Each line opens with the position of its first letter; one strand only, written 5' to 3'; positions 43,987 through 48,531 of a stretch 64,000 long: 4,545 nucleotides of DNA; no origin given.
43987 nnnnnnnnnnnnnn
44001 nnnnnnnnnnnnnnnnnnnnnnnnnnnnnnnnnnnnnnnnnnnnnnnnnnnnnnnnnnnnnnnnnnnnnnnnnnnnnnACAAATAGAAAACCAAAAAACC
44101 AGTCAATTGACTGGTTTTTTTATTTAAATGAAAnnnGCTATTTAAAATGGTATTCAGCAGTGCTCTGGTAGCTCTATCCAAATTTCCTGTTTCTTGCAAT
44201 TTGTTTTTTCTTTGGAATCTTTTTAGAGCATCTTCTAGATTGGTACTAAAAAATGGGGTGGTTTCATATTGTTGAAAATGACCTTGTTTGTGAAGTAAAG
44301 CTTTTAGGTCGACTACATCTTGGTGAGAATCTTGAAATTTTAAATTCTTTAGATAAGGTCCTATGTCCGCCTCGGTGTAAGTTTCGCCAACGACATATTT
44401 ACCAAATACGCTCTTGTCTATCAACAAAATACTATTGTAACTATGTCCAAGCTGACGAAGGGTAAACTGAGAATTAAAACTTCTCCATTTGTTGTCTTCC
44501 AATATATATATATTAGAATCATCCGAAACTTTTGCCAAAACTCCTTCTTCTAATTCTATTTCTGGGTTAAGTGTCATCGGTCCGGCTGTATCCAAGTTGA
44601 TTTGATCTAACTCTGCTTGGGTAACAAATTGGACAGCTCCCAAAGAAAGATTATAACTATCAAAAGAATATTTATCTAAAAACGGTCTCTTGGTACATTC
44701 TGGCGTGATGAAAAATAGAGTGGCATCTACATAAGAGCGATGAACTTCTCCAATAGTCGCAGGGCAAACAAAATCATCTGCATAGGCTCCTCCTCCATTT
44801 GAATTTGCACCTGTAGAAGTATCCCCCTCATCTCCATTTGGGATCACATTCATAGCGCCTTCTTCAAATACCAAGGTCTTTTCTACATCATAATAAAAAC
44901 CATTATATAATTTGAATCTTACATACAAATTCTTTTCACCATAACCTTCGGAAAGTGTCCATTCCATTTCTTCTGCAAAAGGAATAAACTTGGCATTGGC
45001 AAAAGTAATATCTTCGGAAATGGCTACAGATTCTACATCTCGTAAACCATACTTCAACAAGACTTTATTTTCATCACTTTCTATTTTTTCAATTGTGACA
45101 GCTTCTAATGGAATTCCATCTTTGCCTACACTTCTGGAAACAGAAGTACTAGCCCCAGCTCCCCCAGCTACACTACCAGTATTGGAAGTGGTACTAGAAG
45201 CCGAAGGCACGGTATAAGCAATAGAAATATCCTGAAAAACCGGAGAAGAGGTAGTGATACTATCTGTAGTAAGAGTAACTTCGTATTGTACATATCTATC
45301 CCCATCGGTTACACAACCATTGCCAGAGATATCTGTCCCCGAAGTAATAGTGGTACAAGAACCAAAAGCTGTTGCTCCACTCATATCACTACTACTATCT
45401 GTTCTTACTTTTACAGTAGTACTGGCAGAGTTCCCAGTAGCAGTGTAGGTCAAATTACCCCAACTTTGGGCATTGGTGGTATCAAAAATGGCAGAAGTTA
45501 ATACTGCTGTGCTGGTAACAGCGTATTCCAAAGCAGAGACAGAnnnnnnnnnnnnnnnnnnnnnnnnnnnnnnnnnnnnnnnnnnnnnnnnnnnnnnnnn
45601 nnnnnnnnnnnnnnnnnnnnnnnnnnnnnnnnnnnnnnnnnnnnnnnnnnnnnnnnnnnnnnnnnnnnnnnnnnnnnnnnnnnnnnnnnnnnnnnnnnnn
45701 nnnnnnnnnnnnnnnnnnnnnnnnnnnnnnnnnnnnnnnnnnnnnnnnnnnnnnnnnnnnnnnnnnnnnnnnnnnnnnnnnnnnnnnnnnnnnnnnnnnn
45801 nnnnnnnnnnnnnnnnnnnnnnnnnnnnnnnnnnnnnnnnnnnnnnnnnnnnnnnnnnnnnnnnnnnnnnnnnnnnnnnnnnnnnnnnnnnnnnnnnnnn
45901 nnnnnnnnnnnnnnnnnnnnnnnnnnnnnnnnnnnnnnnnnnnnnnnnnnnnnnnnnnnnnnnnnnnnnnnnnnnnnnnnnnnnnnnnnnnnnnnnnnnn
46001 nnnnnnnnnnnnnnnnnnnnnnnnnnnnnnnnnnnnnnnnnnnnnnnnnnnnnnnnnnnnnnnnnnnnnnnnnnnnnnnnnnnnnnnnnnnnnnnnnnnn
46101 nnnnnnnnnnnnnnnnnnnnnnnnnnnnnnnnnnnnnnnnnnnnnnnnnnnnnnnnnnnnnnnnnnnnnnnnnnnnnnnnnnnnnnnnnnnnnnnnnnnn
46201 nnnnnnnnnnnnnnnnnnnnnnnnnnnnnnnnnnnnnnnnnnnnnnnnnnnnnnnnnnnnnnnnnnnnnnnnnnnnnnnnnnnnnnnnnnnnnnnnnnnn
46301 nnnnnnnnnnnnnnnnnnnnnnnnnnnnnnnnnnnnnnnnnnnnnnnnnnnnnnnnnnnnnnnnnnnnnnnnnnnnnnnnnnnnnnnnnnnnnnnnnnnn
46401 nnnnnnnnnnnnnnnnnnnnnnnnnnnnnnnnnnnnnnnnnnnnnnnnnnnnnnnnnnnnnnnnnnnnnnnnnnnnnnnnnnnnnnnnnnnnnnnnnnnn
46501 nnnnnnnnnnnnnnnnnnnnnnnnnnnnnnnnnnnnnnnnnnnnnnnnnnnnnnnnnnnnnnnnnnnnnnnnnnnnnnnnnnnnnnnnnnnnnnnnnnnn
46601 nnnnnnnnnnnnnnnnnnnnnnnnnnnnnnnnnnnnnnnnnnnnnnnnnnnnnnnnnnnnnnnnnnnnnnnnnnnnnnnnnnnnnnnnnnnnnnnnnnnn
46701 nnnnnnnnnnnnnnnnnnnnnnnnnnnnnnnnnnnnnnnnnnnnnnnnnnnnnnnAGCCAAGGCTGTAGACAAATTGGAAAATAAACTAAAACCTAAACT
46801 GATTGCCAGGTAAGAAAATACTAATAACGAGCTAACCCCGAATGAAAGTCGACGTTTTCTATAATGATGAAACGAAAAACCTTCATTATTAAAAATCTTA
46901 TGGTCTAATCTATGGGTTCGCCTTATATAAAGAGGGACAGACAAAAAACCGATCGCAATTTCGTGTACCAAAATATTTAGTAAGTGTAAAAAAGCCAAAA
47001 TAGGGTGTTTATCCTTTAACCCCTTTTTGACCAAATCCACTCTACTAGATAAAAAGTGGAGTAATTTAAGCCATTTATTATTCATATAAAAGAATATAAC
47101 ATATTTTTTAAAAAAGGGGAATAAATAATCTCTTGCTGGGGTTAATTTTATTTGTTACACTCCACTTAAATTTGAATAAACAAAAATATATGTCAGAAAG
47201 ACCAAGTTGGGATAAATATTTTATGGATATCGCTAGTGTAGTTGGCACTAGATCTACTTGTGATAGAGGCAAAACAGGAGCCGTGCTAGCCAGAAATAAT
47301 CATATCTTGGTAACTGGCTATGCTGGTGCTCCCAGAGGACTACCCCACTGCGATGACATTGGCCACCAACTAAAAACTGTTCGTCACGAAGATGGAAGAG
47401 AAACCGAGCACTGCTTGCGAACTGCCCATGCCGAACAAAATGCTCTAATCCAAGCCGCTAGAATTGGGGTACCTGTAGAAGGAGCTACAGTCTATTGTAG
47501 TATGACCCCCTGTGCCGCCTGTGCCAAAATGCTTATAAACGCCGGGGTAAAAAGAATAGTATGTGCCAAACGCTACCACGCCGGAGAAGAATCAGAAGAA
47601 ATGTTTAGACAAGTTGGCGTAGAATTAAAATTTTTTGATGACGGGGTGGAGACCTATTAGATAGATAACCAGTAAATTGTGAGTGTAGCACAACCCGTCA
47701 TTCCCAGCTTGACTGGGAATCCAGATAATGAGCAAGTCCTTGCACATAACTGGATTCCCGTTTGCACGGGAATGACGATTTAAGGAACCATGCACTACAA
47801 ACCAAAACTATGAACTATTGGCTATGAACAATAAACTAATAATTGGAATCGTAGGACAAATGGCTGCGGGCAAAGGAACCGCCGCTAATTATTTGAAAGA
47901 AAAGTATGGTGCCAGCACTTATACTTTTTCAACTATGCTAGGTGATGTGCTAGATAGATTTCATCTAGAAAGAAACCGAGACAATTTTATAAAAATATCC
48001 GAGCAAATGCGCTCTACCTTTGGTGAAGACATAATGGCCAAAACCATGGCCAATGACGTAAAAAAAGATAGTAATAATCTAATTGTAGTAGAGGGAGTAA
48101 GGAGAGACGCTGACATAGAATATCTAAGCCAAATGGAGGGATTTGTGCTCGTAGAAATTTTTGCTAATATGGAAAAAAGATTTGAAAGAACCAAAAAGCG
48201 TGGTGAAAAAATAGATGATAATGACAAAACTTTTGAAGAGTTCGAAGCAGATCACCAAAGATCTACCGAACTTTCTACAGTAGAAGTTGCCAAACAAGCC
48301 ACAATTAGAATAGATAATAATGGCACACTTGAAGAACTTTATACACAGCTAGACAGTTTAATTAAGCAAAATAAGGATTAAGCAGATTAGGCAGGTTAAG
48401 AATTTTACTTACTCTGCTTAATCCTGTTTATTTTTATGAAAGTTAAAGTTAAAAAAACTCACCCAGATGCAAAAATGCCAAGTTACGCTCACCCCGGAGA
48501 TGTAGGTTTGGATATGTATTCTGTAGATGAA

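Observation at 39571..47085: Paralogous giant DUF2341-LamG-peptidoglycan-binding membrane proteins bracket an orphaned rplA and break the conserved rplK-rplA linkage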

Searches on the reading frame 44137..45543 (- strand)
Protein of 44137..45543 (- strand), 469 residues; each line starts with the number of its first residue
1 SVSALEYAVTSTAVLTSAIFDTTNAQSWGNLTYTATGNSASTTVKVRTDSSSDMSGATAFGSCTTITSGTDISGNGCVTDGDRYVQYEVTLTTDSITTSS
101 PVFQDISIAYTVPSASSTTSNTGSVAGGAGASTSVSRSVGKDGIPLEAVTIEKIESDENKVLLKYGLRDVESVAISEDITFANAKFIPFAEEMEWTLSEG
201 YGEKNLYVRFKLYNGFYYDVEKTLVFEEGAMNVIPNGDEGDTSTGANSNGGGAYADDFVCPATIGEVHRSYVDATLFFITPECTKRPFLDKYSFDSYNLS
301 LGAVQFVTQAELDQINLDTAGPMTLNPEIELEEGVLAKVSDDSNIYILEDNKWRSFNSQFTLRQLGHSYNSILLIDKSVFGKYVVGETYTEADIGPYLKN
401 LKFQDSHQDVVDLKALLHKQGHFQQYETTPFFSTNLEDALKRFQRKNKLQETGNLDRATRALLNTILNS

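Call 28: search_protein_representatives(protein=window:44137-45543:-)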
Query: 469 residues. Proteins with E-value up to 0.001 (for the whole library): 1131; up to 1e-10: 406; up to 1e-30: 7. The best 150 are listed.
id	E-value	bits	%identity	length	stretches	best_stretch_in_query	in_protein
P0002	1.4e-210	716.1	74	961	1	1-465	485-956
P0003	7.0e-118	410.6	50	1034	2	1-235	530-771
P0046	6.2e-85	302.0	50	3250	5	12-141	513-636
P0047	5.9e-65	236.2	38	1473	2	152-465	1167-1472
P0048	1.8e-44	168.7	55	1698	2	9-122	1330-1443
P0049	5.6e-41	157.2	33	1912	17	156-226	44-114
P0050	8.7e-34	133.5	39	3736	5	11-114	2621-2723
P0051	2.1e-30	122.4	33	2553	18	170-215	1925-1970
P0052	5.5e-28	114.4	32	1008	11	405-466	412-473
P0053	7.3e-28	114.0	43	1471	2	10-120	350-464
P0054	3.9e-27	111.6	27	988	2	160-403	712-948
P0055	4.9e-27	111.3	37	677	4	10-112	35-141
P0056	3.0e-26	108.7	33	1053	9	404-469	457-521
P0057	4.4e-25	104.8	30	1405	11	125-211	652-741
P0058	4.5e-25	104.8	41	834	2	11-215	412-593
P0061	1.4e-24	103.2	60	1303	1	8-117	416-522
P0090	2.5e-21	92.5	32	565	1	159-396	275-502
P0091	2.9e-21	92.2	30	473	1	157-379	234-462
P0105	5.5e-20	88.0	28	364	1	109-391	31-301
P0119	1.7e-19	86.5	31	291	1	161-408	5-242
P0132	5.5e-19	84.7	30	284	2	392-465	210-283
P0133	5.6e-19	84.7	46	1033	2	2-129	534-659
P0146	1.1e-18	83.8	40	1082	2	5-130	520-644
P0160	3.7e-18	82.0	29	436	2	36-391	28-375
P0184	3.7e-17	78.7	29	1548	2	326-465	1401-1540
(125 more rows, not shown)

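Call 30: search_protein_families(library=pfam, proteins=[P0047, P0054, P0090, P0091, P0105, P0119, P0052, P0061, P0132, P0160], max_evalue=0.001)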
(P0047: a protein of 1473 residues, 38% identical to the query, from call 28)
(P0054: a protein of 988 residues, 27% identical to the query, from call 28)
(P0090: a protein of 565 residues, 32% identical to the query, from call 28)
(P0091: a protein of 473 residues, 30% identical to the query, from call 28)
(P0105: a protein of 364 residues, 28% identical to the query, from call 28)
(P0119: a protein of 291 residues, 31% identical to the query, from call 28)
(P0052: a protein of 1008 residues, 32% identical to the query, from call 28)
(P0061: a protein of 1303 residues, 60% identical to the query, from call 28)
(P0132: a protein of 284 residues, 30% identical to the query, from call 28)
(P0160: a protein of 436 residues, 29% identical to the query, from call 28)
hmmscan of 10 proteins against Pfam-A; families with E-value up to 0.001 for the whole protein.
P0047 (1473 aa): 4 families
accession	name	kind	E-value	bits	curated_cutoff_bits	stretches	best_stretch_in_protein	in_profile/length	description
PF03160.20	Calx-beta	-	1.8e-19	70.3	27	2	108-217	6-119/119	Calx-beta domain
PF13385.13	Laminin_G_3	-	1.8e-17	64.4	27.6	1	434-596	5-150/151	Concanavalin A-like lectin/glucanases superfamily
PF01471.23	PG_binding_1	-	6.1e-15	55.6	23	1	1414-1470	2-57/57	Putative peptidoglycan binding domain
PF10102.14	DUF2341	-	8.9e-06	26.5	23.4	1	315-374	2-61/84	Domain of unknown function (DUF2341)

P0054 (988 aa): 1 family
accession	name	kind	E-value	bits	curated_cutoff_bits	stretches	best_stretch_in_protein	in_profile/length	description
PF00041.27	fn3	-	2.8e-05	24.7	25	1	327-421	1-76/84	Fibronectin type III domain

P0090 (565 aa): 0 families

P0091 (473 aa): 1 family
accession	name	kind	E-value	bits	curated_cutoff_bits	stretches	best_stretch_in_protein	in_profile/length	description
PF02018.23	CBM_4_9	-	4.2e-09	37.3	25.9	1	28-163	1-131/136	Carbohydrate binding domain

P0105 (364 aa): 0 families

P0119 (291 aa): 0 families

P0052 (1008 aa): 8 families
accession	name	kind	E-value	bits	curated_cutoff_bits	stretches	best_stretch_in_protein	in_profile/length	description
PF01471.23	PG_binding_1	-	9.6e-165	535.3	23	11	625-678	4-57/57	Putative peptidoglycan binding domain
PF01520.23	Amidase_3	-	4.4e-50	170.6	27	1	829-1000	1-173/174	N-acetylmuramoyl-L-alanine amidase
PF20803.2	PaaX_M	-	5.8e-10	39.6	24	0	628-665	25-63/83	PaaX protein central Cas2-like domain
PF08823.16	PG_binding_2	-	1.5e-08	35.2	21.1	0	73-116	21-64/74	Putative peptidoglycan binding domain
PF15624.11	Mif2_N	-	1.5e-06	29.3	23.5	0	386-414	15-43/135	Kinetochore CENP-C fungal homologue, Mif2, N-terminal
PF07759.17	DUF1615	-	3.8e-05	23.4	25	0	439-479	226-266/319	Protein of unknown function (DUF1615)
PF17956.6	NAPRTase_C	-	0.00021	22.2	23.3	0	252-283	43-74/111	Nicotinate phosphoribosyltransferase C-terminal domain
PF16242.11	Pyrid_ox_like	-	0.00026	21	28.8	0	262-308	96-142/149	Pyridoxamine 5'-phosphate oxidase like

P0061 (1303 aa): 4 families
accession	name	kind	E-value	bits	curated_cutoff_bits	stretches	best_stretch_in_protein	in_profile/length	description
PF13385.13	Laminin_G_3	-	2.1e-17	64.1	27.6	1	248-397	3-151/151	Concanavalin A-like lectin/glucanases superfamily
PF10102.14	DUF2341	-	1.1e-16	61.5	23.4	1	122-186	2-65/84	Domain of unknown function (DUF2341)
PF19077.6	Big_13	-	1.4e-05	25.9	27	0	536-615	25-95/102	Bacterial Ig-like domain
PF13620.12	CarboxypepD_reg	-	0.00011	23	32.3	0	1207-1260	28-82/82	Carboxypeptidase regulatory-like domain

P0132 (284 aa): 1 family
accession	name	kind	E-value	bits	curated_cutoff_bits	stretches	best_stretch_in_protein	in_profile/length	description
PF01471.23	PG_binding_1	-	1.7e-22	79.7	23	2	132-188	2-57/57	Putative peptidoglycan binding domain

P0160 (436 aa): 0 families

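Call 42: find_encoding_contigs(protein=P0133, flank=8000, max_places=3)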
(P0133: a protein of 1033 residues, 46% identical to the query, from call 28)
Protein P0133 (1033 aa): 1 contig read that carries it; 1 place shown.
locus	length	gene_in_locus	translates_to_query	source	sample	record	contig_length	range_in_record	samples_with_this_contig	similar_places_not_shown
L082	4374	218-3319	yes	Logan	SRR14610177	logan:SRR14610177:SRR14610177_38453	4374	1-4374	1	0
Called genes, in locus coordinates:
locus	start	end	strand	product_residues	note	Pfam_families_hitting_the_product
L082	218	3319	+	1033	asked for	PF10102:DUF2341, PF03160:Calx-beta, PF01471:PG_binding_1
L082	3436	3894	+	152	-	PF02604:PhdYeFM_antitox (faint)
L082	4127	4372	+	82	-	?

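Call 43: find_encoding_contigs(protein=P0047, flank=8000, max_places=3)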
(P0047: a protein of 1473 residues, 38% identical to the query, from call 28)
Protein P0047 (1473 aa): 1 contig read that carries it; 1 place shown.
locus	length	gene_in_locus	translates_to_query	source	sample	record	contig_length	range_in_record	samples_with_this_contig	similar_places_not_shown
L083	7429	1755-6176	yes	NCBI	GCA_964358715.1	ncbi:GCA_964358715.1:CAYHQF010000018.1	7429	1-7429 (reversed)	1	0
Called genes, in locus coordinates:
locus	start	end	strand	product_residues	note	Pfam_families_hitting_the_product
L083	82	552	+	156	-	PF18895:T4SS_pilin (weak)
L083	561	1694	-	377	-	PF06925:MGDG_synth, PF00534:Glycos_transf_1, PF04101:Glyco_tran_28_C (weak)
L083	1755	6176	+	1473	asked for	PF03160:Calx-beta, PF10102:DUF2341 (weak), PF13385:Laminin_G_3, PF03160:Calx-beta, PF01471:PG_binding_1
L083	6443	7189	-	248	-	PF01145:Band_7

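Call 61: predict_structure(alignment_id=A2)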
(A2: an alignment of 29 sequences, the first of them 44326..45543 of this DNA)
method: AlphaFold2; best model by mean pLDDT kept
length: 406 residues; sequences in the alignment: 29
mean_pLDDT: 81.5   pTM: 0.41
mean pLDDT of the five models: 81.5, 80.9, 81.0, 80.8, 80.7
residues with pLDDT >= 90: 207; 70-90: 109; 50-70: 39; < 50: 51
segments of 3 or more residues with pLDDT < 50: 1-8, 115-132, 230-239, 245-252, 398-400
pLDDT, mean of each block of 10 residues (from residue 1): 41 86 78 76 94 96 94 92 93 69 81 49 34 68 85 84 94 95 90 92 94 89 84 44 46 65 96 91 94 88 93 95 92 93 93 92 85 92 93 61 56
secondary structure, 60 per line:
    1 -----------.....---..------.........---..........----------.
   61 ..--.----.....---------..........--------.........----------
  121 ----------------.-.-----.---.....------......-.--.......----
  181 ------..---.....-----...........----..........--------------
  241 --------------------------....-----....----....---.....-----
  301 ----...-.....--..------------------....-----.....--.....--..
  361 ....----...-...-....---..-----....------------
elements in order: E12-16 E28-36 E40-49 E84-93 E102-110 E149-153 E160-165 E170-176 E192-196 E202-212 E217-226 E267-270 E276-279 E284-287 H291-295 E305-307 H309-313 E336-339 E345-349 E352-356 H359-364 E373-375 H377-380 H391-394

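Call 97: find_encoding_contigs(protein=P0146, flank=8000, max_places=2)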
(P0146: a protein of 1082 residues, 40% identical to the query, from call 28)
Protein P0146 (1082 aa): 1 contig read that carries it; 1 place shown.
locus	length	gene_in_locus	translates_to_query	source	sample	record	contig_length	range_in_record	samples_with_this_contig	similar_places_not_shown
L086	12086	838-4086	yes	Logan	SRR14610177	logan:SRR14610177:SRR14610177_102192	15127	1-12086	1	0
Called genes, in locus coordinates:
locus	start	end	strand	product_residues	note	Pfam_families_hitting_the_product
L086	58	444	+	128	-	PF07883:Cupin_2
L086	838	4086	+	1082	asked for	PF10102:DUF2341, PF13385:Laminin_G_3, PF03160:Calx-beta (weak), PF01471:PG_binding_1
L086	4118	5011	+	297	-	PF00763:THF_DHG_CYH, PF02882:THF_DHG_CYH_C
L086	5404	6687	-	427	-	-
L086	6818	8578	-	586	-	PF00664:ABC_membrane, PF02463:SMC_N, PF00005:ABC_tran, PF13304:AAA_21 (faint)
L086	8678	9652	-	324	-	PF01207:Dus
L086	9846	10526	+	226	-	PF14478:DUF4430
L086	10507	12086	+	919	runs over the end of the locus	PF14478:DUF4430 (faint)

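Call 98: find_encoding_contigs(protein=P0184, flank=8000, max_places=2)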
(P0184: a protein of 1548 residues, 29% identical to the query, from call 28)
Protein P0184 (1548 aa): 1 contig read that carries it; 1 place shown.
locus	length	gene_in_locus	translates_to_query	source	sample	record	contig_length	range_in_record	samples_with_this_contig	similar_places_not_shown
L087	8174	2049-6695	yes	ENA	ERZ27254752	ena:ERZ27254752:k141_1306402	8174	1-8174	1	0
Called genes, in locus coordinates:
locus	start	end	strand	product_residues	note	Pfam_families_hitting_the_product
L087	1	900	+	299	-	?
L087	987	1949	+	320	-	PF13620:CarboxypepD_reg (weak)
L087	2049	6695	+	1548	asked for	PF00041:fn3 (faint), PF01471:PG_binding_1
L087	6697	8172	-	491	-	?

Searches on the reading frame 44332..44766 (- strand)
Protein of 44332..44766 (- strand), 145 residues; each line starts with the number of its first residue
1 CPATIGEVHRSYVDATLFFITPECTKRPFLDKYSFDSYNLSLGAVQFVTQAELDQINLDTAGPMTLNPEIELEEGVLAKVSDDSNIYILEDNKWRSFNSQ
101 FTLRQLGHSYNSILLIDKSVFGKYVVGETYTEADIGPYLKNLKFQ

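Call 70: search_protein_families(library=pfam, alignment_id=A3, max_evalue=10)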
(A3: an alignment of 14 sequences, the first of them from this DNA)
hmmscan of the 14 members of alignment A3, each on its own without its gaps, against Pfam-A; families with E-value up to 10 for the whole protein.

A. member 1, seq(145 aa): 0 families

B. families by the number of members that match (of 14 scanned): 6 families
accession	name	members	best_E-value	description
PF22346.2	CARDS_D3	1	0.0026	ADP-ribosylating toxin CARDS, C-terminal beta-trefoil domain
PF09436.16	DUF2016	1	0.028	Domain of unknown function (DUF2016)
PF24819.1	DUF7710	1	0.061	Domain of unknown function (DUF7710)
PF18755.6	RAMA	1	0.071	Restriction Enzyme Adenine Methylase Associated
PF25008.1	DUF7784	1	0.11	Domain of unknown function (DUF7784)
PF08007.18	JmjC_2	1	0.17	JmjC domain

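Call 71: search_solved_structures(query=A3, max_evalue=10)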
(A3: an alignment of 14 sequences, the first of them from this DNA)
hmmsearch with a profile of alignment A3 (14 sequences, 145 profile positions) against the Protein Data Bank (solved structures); distinct sequences matched with E-value up to 10: 5.
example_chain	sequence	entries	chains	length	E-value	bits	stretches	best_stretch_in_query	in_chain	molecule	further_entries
5bvt_A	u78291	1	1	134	0.01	18.9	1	81-123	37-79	Epidermal fatty acid-binding protein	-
7now_A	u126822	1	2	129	0.32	14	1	12-49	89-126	Anti-Nup98 nanobody MS98-27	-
4tlv_A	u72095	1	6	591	0.48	13.5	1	70-118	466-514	ADP-ribosylating toxin CARDS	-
4tlw_A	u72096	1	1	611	0.49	13.4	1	70-118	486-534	ADP-ribosylating toxin CARDS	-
5jmu_A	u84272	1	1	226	0.72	12.9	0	105-144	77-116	Peptidoglycan N-acetylglucosamine deacetylase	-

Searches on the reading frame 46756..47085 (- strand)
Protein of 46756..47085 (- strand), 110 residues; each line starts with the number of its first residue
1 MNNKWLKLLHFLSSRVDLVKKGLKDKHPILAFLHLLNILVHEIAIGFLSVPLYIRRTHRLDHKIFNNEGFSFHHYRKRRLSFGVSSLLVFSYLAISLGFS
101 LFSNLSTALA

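Call 95: search_protein_families(library=pfam, alignment_id=A5, max_evalue=10)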
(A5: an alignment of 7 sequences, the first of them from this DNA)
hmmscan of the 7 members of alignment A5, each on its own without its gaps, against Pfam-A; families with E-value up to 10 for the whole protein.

A. member 1, seq(110 aa): 0 families

B. families by the number of members that match (of 7 scanned): 9 families
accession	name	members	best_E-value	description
PF03631.20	Virul_fac_BrkB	1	0.0022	Virulence factor BrkB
PF14802.11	TMEM192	1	0.0035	TMEM192 family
PF00902.23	TatC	1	0.019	Sec-independent protein translocase protein (TatC)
PF18544.7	Polo_box_3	1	0.14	Polo box domain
PF02706.20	Wzz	1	0.27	Chain length determinant protein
PF10840.13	DUF2645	1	0.3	Protein of unknown function (DUF2645)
PF23906.1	DUF7248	1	0.52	Family of unknown function (DUF7248)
PF14036.11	YlaH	1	1.5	YlaH-like protein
PF20226.3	DUF6585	1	2.8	Family of unknown function (DUF6585)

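Call 96: search_solved_structures(query=A5, max_evalue=10)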
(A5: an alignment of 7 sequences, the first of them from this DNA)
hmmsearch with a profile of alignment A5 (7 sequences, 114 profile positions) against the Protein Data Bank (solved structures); distinct sequences matched with E-value up to 10: 0.

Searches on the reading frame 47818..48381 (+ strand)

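Call 27: search_protein_families(library=pfam, proteins=[window:47818-48381:+], max_evalue=0.01)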
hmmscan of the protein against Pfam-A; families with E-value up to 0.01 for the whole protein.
window:47818-48381:+ (187 aa): 5 families
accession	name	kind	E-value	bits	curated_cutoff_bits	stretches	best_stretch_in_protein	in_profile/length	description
PF13207.12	AAA_17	-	1.6e-09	38.6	27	1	12-137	1-130/136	AAA domain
PF13238.12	AAA_18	-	5.6e-09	37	29.4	1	9-135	1-121/128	AAA domain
PF21448.3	DNMK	-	4.7e-05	23.5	27.1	0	8-48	2-42/232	Deoxynucleotide monophosphate kinase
PF04275.20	P-mevalo_kinase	-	0.00012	22.4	33.8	1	26-105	34-110/114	Phosphomevalonate kinase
PF01121.26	CoaE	-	0.0076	16.4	27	0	7-73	1-57/180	Dephospho-CoA kinase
